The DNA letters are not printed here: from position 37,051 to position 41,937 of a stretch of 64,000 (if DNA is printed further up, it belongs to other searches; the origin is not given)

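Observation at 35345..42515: Minimal type VIIb-like secretion locus: EssC + EsaB without EssB/EsaA/WXG100, preceded by an M23-like hydrolase with no signal peptide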

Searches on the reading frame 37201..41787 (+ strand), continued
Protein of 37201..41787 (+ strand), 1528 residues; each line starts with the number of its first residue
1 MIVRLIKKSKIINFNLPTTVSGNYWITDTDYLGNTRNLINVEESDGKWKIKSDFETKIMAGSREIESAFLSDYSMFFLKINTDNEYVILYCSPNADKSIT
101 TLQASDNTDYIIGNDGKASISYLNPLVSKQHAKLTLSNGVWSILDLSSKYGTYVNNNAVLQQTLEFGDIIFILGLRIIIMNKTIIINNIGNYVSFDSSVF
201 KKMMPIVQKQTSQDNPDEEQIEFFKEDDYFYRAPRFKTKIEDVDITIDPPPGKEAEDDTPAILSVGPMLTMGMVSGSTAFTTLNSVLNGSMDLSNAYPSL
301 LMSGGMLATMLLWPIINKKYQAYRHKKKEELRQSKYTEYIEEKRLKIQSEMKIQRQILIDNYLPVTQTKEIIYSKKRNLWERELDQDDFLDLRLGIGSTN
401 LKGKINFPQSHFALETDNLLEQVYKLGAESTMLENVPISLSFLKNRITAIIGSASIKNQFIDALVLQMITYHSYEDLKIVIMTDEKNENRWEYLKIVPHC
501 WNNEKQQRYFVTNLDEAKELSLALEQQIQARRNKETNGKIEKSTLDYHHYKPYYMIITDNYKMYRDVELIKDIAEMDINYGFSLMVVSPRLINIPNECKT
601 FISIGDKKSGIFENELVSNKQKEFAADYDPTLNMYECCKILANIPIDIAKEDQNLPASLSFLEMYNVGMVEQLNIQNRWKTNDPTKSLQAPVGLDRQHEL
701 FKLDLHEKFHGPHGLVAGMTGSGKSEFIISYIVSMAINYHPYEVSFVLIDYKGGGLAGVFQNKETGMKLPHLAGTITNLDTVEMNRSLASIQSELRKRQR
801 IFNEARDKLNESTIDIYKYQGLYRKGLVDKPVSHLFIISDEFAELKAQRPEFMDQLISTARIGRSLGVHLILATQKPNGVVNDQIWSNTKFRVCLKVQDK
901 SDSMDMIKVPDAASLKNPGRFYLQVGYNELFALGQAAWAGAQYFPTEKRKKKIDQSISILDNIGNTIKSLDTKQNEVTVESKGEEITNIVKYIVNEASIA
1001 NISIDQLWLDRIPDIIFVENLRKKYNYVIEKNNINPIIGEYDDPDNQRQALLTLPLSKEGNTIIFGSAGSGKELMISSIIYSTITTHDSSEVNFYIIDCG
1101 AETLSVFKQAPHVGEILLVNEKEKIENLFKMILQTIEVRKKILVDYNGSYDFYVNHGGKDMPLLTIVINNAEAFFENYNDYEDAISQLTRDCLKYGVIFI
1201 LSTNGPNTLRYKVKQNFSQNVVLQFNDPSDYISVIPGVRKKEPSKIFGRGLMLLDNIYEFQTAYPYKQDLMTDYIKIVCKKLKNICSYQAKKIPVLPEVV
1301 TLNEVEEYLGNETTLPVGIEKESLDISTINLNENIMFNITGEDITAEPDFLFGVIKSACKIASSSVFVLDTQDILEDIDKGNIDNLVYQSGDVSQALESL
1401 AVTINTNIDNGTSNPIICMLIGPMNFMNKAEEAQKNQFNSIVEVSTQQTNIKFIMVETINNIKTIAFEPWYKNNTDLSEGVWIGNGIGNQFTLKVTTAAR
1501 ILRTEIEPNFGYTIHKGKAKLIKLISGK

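Call 35: search_solved_structures(query=window:37201-41784:+, max_evalue=0.001)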
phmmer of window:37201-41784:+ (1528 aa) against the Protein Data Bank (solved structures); distinct sequences matched with E-value up to 0.001: 16.
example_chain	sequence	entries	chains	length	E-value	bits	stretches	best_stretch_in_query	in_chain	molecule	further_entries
9qks_G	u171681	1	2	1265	2.3e-120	406.3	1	302-1001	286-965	ESX secretion system protein YukB,Green fluorescent protein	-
4nh0_A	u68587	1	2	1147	1.8e-57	197.9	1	452-1343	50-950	Cell divisionFtsK/SpoIIIE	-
7b9f_C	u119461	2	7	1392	3.7e-34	120.6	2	699-930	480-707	EccC5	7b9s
7np7_C1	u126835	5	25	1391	8.6e-34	119.4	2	662-930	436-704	ESX-5 secretion system protein EccC5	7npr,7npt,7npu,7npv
4lya_A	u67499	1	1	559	7.2e-26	93.2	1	1007-1371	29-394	Uncharacterized protein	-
5fv0_A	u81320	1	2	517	2.4e-25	91.5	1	1036-1371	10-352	ESX secretion system protein EccC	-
4n1a_A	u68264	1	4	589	1.8e-18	68.7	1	1033-1343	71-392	Cell divisionFtsK/SpoIIIE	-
2ius_A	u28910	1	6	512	2.8e-11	44.8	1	686-920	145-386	DNA TRANSLOCASE FTSK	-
9jv8_A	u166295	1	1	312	4.2e-10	40.9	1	716-892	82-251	ESX-1 secretion system protein EccCb1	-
2iuu_A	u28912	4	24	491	4e-09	37.7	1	711-919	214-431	DNA TRANSLOCASE FTSK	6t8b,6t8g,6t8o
2iut_A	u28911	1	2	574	6e-09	37.1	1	711-919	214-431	DNA TRANSLOCASE FTSK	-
6sgw_F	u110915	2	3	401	0.00011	23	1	328-518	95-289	ESX-3 secretion system protein EccC3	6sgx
6umm_E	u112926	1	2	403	0.00011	23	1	328-518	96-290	ESX-3 secretion system protein EccC3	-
6lar_F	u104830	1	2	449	0.00014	22.6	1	328-518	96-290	ESX-3 secretion system protein EccC3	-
6sgz_J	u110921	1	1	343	0.0002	22.1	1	332-518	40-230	ESX-3 secretion system protein EccC3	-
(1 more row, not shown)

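Call 98: search_protein_families(library=ncbifam, proteins=[L022:9206-9883:+, L024:9256-9936:+, L007:3758-4567:-, L010:8207-9916:+, L015:6611-7489:+], max_evalue=0.001)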
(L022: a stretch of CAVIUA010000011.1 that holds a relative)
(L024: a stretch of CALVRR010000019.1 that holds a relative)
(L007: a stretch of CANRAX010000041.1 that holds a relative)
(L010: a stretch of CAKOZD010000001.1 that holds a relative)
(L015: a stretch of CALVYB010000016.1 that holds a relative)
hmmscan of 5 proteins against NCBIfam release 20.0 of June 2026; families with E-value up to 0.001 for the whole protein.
L022:9206-9883:+ (226 aa): 6 families
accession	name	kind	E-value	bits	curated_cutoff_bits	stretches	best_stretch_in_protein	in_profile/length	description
TIGR02883.1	spore_cwlD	equivalog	3.4e-54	183.8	221.55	1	36-216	3-189/189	N-acetylmuramoyl-L-alanine amidase CwlD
NF038267.1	amidase_AmiC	exception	1.5e-20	73.2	700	2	34-135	187-279/407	N-acetylmuramoyl-L-alanine amidase AmiC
NF007751.0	PRK10431.1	equivalog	8.9e-19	67.3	532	2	32-138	190-287/445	N-acetylmuramoyl-L-alanine amidase AmiB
NF007652.1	PRK10319.1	equivalog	2e-18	66.7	400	2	36-135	60-150/291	N-acetylmuramoyl-L-alanine amidase AmiA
NF050040.1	horm_taper_TftA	equivalog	3.2e-08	32.7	500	1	106-221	67-188/450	hormogonium tapered terminus morphoprotein TftA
NF038140.1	amidase_Rv3717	exception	8e-07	28.7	335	1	34-218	40-232/233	Rv3717 family N-acetylmuramoyl-L-alanine amidase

L024:9256-9936:+ (227 aa): 6 families
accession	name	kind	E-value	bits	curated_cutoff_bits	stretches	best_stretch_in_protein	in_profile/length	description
TIGR02883.1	spore_cwlD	equivalog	6e-60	202.6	221.55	1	35-216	2-189/189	N-acetylmuramoyl-L-alanine amidase CwlD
NF007652.1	PRK10319.1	equivalog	8.4e-22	77.8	400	2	34-135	58-150/291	N-acetylmuramoyl-L-alanine amidase AmiA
NF038267.1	amidase_AmiC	exception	2.5e-21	75.8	700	2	34-135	187-279/407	N-acetylmuramoyl-L-alanine amidase AmiC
NF007751.0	PRK10431.1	equivalog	1.3e-16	60.2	532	2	168-220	367-419/445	N-acetylmuramoyl-L-alanine amidase AmiB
NF050040.1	horm_taper_TftA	equivalog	1.4e-11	43.8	500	1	36-221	4-188/450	hormogonium tapered terminus morphoprotein TftA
NF038140.1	amidase_Rv3717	exception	2.2e-11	43.6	335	1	56-218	67-232/233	Rv3717 family N-acetylmuramoyl-L-alanine amidase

L007:3758-4567:- (269 aa): 1 family
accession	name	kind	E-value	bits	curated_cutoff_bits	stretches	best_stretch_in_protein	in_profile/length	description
NF003243.0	PRK04201.1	equivalog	2.8e-36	125.2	252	1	15-263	5-260/266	zinc transporter ZupT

L010:8207-9916:+ (570 aa): 106 families (the best 25 are shown)
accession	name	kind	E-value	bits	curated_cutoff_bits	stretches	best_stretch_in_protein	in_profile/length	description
NF004114.0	PRK05605.1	equivalog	8.3e-109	364.5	766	1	8-568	10-567/575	long-chain-fatty-acid--CoA ligase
NF004837.0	PRK06187.1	subfamily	5.8e-96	321.8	476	1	32-568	9-520/531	long-chain-fatty-acid--CoA ligase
NF006181.0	PRK08314.1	subfamily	1.5e-92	310.7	705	1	17-569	9-553/563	long-chain-fatty-acid--CoA ligase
NF005220.0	PRK06710.1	equivalog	1.6e-90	303.8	1116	1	12-566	4-549/563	long-chain-fatty-acid--CoA ligase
NF005714.0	PRK07529.1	subfamily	1.4e-82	278.1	632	1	54-568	61-574/640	acyl-CoA synthetase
NF005463.0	PRK07059.1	subfamily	1.3e-79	268.1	869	1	25-569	16-555/557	long-chain-fatty-acid--CoA ligase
NF004822.0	PRK06178.1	equivalog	5.7e-76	256.3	782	1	5-569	12-566/571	acyl-CoA synthetase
NF006523.0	PRK08974.1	equivalog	5.1e-74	249.4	884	1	17-569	7-552/561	long-chain-fatty-acid--CoA ligase FadD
NF009233.0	PRK12583.1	subfamily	2.6e-71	240.7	832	1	25-563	12-543/558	fatty acid CoA ligase family protein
NF004229.0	PRK05677.1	subfamily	4.1e-71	240.1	879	1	32-569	25-554/563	long-chain-fatty-acid--CoA ligase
NF002966.0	PRK03640.1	equivalog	1.1e-70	238.6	556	2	196-569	125-479/483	o-succinylbenzoate--CoA ligase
NF009139.0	PRK12492.1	equivalog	3.7e-70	236.9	1018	1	32-567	25-559/562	long-chain-fatty-acid--CoA ligase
NF005702.0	PRK07514.1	subfamily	1.7e-69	234.5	558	1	207-566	152-496/506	malonyl-CoA synthase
NF005307.0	PRK06839.1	equivalog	1.3e-68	231.9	748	1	54-567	25-490/496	o-succinylbenzoate--CoA ligase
NF005801.1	PRK07656.1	equivalog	8.2e-67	225.9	657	1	38-566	8-499/500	FadD3 family acyl-CoA ligase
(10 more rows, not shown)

L015:6611-7489:+ (293 aa): 7 families
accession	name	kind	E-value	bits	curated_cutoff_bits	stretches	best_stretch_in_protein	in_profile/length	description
NF047791.1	RNaseRnm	equivalog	2.2e-23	82.9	375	1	5-262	2-253/275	RNase RNM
NF041577.1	nside_bi_sphtase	equivalog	2.3e-20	72.9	400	1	5-263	3-254/276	3',5'-nucleoside bisphosphate phosphatase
NF038032.1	CehA_McbA_metalo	domain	4.8e-12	45.9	80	1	7-66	6-67/315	CehA/McbA family metallohydrolase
NF041661.1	Cycl_ph_dihydrol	equivalog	4.2e-11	42.7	500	1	7-261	1-246/259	phosphoribosyl 1,2-cyclic phosphate 1,2-diphosphodiesterase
TIGR01405.1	polC_Gram_pos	equivalog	0.00024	18.9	1043.45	1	3-66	102-168/1211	DNA polymerase III subunit alpha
NF005928.0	PRK07945.1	equivalog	0.00025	20.5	250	0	7-43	101-136/337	PHP domain-containing protein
NF045780.1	TrlF_fam_ATP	equivalog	0.00064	18.5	350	1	8-127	10-147/944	TrlF family AAA-like ATPase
